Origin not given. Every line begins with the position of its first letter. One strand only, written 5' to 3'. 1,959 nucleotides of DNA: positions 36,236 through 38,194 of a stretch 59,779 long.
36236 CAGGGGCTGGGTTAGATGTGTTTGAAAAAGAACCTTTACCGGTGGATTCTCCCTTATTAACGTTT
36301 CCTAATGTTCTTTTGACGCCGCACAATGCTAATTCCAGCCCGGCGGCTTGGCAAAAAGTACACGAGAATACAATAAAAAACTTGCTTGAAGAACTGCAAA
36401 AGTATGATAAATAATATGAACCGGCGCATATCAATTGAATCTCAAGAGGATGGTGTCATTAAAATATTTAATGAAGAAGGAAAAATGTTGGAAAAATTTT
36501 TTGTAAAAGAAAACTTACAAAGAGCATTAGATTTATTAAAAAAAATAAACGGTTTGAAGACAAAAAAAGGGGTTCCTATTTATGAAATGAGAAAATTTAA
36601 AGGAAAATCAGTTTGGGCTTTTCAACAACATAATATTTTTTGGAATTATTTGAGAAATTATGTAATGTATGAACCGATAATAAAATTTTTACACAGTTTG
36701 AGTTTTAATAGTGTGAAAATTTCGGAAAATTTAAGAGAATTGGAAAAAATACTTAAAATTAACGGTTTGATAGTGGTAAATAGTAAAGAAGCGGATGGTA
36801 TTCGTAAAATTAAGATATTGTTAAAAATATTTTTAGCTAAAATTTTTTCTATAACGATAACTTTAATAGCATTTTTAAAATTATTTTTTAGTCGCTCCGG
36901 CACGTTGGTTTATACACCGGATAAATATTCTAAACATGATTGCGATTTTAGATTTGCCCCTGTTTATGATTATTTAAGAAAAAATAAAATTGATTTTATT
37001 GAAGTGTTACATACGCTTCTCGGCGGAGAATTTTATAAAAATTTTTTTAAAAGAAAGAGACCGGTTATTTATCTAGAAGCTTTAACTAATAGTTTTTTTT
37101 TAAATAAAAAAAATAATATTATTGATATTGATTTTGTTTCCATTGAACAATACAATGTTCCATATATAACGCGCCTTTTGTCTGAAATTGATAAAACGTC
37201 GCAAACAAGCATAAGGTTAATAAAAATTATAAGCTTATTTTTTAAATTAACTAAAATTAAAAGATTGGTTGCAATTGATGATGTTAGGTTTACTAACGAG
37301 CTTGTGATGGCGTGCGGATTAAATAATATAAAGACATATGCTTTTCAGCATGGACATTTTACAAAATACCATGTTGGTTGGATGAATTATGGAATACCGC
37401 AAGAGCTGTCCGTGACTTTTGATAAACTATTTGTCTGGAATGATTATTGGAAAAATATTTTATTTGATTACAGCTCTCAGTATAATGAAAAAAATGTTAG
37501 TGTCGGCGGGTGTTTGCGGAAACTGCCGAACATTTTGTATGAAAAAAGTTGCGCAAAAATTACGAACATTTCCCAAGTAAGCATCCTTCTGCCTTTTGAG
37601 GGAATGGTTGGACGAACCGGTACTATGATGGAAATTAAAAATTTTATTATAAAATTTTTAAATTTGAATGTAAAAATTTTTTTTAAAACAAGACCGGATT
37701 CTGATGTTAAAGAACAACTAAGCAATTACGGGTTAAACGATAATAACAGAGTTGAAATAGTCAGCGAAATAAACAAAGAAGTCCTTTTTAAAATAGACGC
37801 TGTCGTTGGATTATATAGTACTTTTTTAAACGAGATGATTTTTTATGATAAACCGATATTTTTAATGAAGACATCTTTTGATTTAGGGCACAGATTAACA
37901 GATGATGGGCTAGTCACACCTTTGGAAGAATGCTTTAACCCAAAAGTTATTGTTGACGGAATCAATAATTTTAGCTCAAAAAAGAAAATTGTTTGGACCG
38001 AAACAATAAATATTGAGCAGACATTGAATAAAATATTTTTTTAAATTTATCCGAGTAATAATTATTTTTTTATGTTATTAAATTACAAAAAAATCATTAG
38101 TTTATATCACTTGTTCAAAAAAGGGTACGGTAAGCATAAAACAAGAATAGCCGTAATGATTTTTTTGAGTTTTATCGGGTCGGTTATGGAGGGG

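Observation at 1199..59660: One ~58-kb, 48-gene, single-strand glycan assembly and tailoring mega-locus behind a consensus promoter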

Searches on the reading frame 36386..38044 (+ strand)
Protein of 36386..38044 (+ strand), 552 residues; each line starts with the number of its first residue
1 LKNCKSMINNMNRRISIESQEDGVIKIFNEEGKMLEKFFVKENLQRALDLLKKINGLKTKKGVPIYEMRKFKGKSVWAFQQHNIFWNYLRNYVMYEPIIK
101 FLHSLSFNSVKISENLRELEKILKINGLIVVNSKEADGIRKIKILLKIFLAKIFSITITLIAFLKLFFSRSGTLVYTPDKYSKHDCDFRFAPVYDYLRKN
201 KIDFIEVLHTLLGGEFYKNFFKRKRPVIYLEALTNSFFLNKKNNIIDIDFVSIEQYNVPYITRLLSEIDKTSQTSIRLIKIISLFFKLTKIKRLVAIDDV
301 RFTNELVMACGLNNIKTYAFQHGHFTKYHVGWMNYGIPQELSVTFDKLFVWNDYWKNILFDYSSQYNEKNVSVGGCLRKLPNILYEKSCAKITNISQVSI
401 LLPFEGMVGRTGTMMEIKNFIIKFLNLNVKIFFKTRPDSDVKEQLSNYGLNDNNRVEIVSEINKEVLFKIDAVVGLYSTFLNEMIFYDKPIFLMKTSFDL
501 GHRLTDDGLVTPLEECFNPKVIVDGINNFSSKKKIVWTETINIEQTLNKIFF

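Call 8: search_protein_families(library=pfam, proteins=[window:36386-38044:+], max_evalue=0.001)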
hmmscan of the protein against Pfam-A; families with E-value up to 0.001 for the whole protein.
window:36386-38044:+ (552 aa): 0 families

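Call 10: search_protein_families(library=pfam, proteins=[window:36386-38044:+], max_evalue=0.01)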
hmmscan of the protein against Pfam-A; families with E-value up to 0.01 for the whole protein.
window:36386-38044:+ (552 aa): 0 families

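Call 13: search_protein_families(library=ncbifam, proteins=[window:36386-38044:+], max_evalue=0.001)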
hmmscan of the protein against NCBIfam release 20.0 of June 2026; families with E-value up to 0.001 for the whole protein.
window:36386-38044:+ (552 aa): 0 families

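Call 36: search_solved_structures(query=window:36386-38044:+, max_evalue=10)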
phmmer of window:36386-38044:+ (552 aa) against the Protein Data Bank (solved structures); distinct sequences matched with E-value up to 10: 11.
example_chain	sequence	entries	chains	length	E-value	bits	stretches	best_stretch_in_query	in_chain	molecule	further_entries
5it7_F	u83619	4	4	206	0.035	16.4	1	179-263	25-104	KLLA0D10659p | Ribosomal protein uS7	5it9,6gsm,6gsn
3j80_F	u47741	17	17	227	0.038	16.2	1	178-263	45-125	uS7 | KLLA0D10659p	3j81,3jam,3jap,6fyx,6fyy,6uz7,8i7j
4uer_G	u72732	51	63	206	0.23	13.7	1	177-262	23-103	US7 | 40S ribosomal protein S5 | Rps5p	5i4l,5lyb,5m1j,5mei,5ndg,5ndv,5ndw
7suk_L5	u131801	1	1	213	0.23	13.7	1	176-262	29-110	40S ribosomal protein S5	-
4u3m_S5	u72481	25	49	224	0.25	13.6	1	175-262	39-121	40S ribosomal protein S5 | Rps5p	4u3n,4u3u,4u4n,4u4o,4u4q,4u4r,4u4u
3j6x_S5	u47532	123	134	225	0.25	13.6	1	175-262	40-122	40S ribosomal protein S5 | 40S ribosomal protein rpS5 (S7p) | uS7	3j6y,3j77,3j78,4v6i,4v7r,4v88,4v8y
4v92_BF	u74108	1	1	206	0.36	13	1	177-262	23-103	US7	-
4v7h_AG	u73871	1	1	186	0.37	13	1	180-262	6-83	40S ribosomal protein S5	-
7pzy_G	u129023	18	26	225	0.65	12.2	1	178-261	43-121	Ribosomal 40S subunit protein S5 | Ribosomal protein S7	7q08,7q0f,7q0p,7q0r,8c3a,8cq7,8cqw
1z6m_A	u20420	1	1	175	0.92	11.7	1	321-373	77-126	conserved hypothetical protein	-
9spj_x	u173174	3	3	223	0.99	11.6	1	179-259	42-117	40S ribosomal protein uS7 (formerly S5)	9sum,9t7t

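Call 39: find_homologous_proteins(query=window:36386-38044:+, max_evalue=0.00001)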
Query window:36386-38044:+ (552 aa): 51 proteins with E <= 0.00001 among 8000 candidates.
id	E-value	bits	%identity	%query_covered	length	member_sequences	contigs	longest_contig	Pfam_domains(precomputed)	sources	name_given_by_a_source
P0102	0.0e+0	1203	100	98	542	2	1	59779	-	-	-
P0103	1.4e-224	765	64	98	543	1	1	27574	-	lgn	-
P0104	8.7e-217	739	62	98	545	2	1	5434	-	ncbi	-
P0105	6.0e-213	727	61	98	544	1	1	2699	-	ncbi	-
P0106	9.2e-212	723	61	98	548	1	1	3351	-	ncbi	-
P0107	8.1e-209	713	59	98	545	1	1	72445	-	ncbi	-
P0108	1.7e-204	699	59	97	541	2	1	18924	-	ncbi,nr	ncbi:hypothetical protein KJ641_03530 [Patescibacteria group bacterium]|nr:hypothetical protein [Pat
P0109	4.5e-158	546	51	96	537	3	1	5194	-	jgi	-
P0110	9.0e-157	541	49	97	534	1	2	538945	-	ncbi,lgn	-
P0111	3.1e-154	533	49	97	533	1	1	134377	-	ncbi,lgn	-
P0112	6.3e-154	532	46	95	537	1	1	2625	-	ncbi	-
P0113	6.0e-153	529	47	96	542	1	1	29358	-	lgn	-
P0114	5.3e-151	522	48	96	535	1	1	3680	-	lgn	-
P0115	8.3e-150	518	46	97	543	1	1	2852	-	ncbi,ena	-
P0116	4.2e-149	516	46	97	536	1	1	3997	-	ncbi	-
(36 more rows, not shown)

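Call 41: search_solved_structures(query=A1, max_evalue=10)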
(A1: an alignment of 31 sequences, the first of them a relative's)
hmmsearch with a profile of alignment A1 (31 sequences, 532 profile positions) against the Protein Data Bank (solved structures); distinct sequences matched with E-value up to 10: 0.

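Call 52: predict_structure(alignment_id=A1)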
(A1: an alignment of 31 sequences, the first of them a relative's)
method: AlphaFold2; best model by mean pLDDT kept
length: 542 residues; sequences in the alignment: 31
mean_pLDDT: 91.4   pTM: 0.89
mean pLDDT of the five models: 91.4, 90.7, 90.4, 90.0, 89.2
residues with pLDDT >= 90: 409; 70-90: 111; 50-70: 20; < 50: 2
segments of 3 or more residues with pLDDT < 50: none
pLDDT, mean of each block of 10 residues (from residue 1): 79 89 94 95 94 91 93 92 96 89 89 92 65 85 94 95 96 89 96 96 90 93 75 72 95 91 93 95 94 95 98 84 81 95 94 91 93 88 96 91 93 96 92 93 89 96 94 96 96 94 96 97 94 96 92
secondary structure, 60 per line:
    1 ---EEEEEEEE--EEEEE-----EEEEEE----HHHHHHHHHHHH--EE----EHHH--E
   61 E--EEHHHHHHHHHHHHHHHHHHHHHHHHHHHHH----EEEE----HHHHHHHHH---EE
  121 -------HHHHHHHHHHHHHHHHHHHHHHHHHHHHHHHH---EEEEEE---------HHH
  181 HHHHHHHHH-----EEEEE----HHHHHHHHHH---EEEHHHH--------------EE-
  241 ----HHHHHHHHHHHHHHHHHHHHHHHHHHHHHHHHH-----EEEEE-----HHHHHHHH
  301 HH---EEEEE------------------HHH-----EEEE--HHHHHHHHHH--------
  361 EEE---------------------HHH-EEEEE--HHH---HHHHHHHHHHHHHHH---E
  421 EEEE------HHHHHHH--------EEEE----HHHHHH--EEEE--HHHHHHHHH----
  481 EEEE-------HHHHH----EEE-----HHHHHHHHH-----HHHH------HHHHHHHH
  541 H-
elements in order: E4-11 E14-18 E24-29 H34-45 H66-94 E99-102 H107-115 H128-159 E163-168 H178-189 E195-199 H204-213 E217-219 H220-223 H245-277 E283-287 H293-302 E306-310 E337-340 H343-352 E361-363 E389-393 H402-416 E420-424 H431-437 E446-449 H454-459 E462-465 H468-476 E481-484 H492-496 E501-503 H509-517 H523-526 H533-541

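Call 55: fold_search(model_id=the predicted structure, library=pdb)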
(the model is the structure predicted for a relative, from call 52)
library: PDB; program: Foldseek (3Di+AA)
matches with E <= 10: 1556; with E <= 0.001: 273
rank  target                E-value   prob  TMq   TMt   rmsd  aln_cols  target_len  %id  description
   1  7mi0                  6.0e-09  1.00  0.34  0.45  10.4       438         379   13  Crystal Structure of Glycosyltransferase from Rickettsia africae ESF-5 (released 2021-04-28)
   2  7d1i_C                6.7e-09  1.00  0.42  0.61   7.2       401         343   11  Crystal structure of acinetobacter baumannii MurG (released 2021-07-14)
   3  4neq                  7.5e-09  1.00  0.40  0.56   7.9       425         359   10  The structure of UDP-GlcNAc 2-epimerase from Methanocaldococcus jannaschii (released 2014-04-23)
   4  8va1_B                2.1e-08  1.00  0.38  0.37  10.8       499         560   15  S. aureus TarL H300N in complex with CDP-ribitol (single tetramer) (released 2024-04-03)
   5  3beo_A                2.3e-08  1.00  0.36  0.47   9.2       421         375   12  A Structural Basis for the allosteric regulation of non-hydrolyzing UDP-GlcNAc 2-epimerases (released 2008-02-19)
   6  1v4v_A                2.8e-08  1.00  0.36  0.47   8.3       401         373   10  Crystal Structure Of UDP-N-Acetylglucosamine 2-Epimerase From Thermus Thermophilus HB8 (released 2003-12-02)
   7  4fkz_A                3.9e-08  1.00  0.38  0.50   8.8       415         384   13  Crystal structure of Bacillus subtilis UDP-GlcNAc 2-epimerase in complex with UDP-GlcNAc and UDP (released 2013-05-08)
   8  4zht_B                4.4e-08  1.00  0.36  0.48   8.7       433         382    9  Crystal structure of UDP-GlcNAc 2-epimerase (released 2016-06-01)
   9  4zht_C                4.6e-08  1.00  0.36  0.48   8.8       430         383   10  Crystal structure of UDP-GlcNAc 2-epimerase (released 2016-06-01)
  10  4fkz_B                5.5e-08  1.00  0.39  0.51   9.1       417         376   11  Crystal structure of Bacillus subtilis UDP-GlcNAc 2-epimerase in complex with UDP-GlcNAc and UDP (released 2013-05-08)
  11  5enz_B                6.1e-08  1.00  0.36  0.49   9.4       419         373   13  S. aureus MnaA-UDP co-structure (released 2016-04-27)
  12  5zlr_A                6.5e-08  1.00  0.41  0.55   7.4       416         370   14  Structure of NeuC (released 2018-05-16)
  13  4nes                  8.6e-08  1.00  0.38  0.52   8.9       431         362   11  Crystal structure of Methanocaldococcus jannaschii UDP-GlcNAc 2-epimerase in complex with UDP-GlcNAc and UDP (released 2014-04-23)
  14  4zht_D                1.1e-07  1.00  0.36  0.48   8.7       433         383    9  Crystal structure of UDP-GlcNAc 2-epimerase (released 2016-06-01)
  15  5enz_A                1.2e-07  1.00  0.39  0.54   8.2       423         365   12  S. aureus MnaA-UDP co-structure (released 2016-04-27)
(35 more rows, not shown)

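Call 77: find_related_loci(query=A1, collection=genome_contigs, flank=10000)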
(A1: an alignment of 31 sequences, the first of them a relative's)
Query A1 (542 aa) in genome_contigs; peptide patterns used: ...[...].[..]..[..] (x = any residue, [..] = any of these).
39 stretches matched a pattern; 32 encode a relative of the query (tblastn E <= 1e-3); 32 distinct loci.
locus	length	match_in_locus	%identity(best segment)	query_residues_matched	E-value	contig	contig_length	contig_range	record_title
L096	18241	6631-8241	59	1-540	0e+0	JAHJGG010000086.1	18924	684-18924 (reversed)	MAG: Patescibacteria group bacterium isolate Modern_marine_glass_biofilm.mb.63 Modern_marine_glas.mb.63_k141_842129, who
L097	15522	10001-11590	49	5-540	2e-160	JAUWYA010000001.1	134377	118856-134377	MAG: Candidatus Nealsonbacteria bacterium isolate CSMAG_2698 CSMAG_2698_k141_1130020_length_134377_cov_11.0623, whole ge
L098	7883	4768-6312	41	21-541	5e-126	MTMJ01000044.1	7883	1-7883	MAG: Archaeoglobus sp. JdFR-22 JGI24020J35080_1002637, whole genome shotgun sequence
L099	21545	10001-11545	40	23-540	6e-116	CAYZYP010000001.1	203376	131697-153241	MAG TPA_asm: uncultured Gammaproteobacteria bacterium isolate SRP062349_co5_339 genome assembly, contig: NODE_3_length_2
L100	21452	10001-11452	37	31-541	1e-97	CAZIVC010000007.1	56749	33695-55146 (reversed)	MAG TPA_asm: uncultured Gammaproteobacteria bacterium isolate SRP278252_co2_358 genome assembly, contig: NODE_913_length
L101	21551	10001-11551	38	5-541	7e-115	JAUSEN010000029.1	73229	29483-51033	MAG: Candidatus Magasanikiibacteriota bacterium isolate E14_maxbin.201_sub E14_k141_1838474, whole genome shotgun sequen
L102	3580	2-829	49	258-541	1e-81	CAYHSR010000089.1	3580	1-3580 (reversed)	MAG TPA_asm: uncultured Gammaproteobacteria bacterium isolate ERP119705_co14_33 genome assembly, contig: NODE_58115_leng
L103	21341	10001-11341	30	23-504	4e-62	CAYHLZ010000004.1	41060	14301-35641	MAG TPA_asm: uncultured Candidatus Saccharibacteria bacterium isolate ERP119705_co13_60 genome assembly, contig: NODE_11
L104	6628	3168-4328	34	116-500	4e-59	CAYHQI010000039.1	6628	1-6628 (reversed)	MAG TPA_asm: uncultured Candidatus Saccharibacteria bacterium isolate ERP119705_co15_11 genome assembly, contig: NODE_14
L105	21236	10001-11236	31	134-541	4e-56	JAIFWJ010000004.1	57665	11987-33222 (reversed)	MAG: Candidatus Parcubacteria bacterium isolate viral-cat_44_14 PAFVLPS_2018_scaffold_1528, whole genome shotgun sequenc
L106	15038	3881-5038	32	111-504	7e-56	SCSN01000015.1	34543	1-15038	MAG: Patescibacteria group bacterium isolate FW215_bin.14 FW215_bin.14-122806, whole genome shotgun sequence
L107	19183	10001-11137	32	128-500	6e-55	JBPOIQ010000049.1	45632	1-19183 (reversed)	MAG: Minisyncoccota bacterium isolate MAG_380 c_000000562140, whole genome shotgun sequence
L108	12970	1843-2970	32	129-500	2e-54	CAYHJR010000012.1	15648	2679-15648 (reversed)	MAG TPA_asm: uncultured Candidatus Saccharibacteria bacterium isolate ERP119705_co13_491 genome assembly, contig: NODE_4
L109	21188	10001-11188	32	146-541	8e-54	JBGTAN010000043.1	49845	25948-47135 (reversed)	MAG: Bdellovibrionota bacterium isolate JTS-AC74 k141_3710025, whole genome shotgun sequence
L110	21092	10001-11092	34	135-500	4e-54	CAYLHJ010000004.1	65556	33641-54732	MAG TPA_asm: uncultured Candidatus Saccharibacteria bacterium isolate SRP287051_co2_172 genome assembly, contig: NODE_98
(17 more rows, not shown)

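Call 96: search_protein_representatives(alignment_id=A1)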
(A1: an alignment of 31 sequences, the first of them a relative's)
Query: 31 sequences, 532 profile positions. Proteins with E-value up to 0.001 (for the whole library): 1883; up to 1e-10: 766; up to 1e-30: 429. The best 150 are listed.
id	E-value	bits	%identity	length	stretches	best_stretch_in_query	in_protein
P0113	1.7e-222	756.2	-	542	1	3-530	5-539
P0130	1.6e-197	673.9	-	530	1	1-530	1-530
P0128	4.8e-195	665.7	-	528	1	4-530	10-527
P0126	7.8e-192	655.1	-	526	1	2-528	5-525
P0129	7.9e-186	635.2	-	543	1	4-529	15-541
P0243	1.5e-181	621.1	-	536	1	3-528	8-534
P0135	1.6e-178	611.2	-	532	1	3-528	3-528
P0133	1.9e-171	587.8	-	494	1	24-531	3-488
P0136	1.9e-171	587.8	-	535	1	5-527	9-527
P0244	2.4e-170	584.2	-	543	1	4-530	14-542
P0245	1.1e-165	568.7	-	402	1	132-529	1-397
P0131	4.1e-161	553.7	-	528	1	5-530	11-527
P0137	5.8e-158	543.3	-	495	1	23-529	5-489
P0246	4.5e-156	537.0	-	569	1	3-530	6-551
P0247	1.5e-153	528.7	-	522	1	14-529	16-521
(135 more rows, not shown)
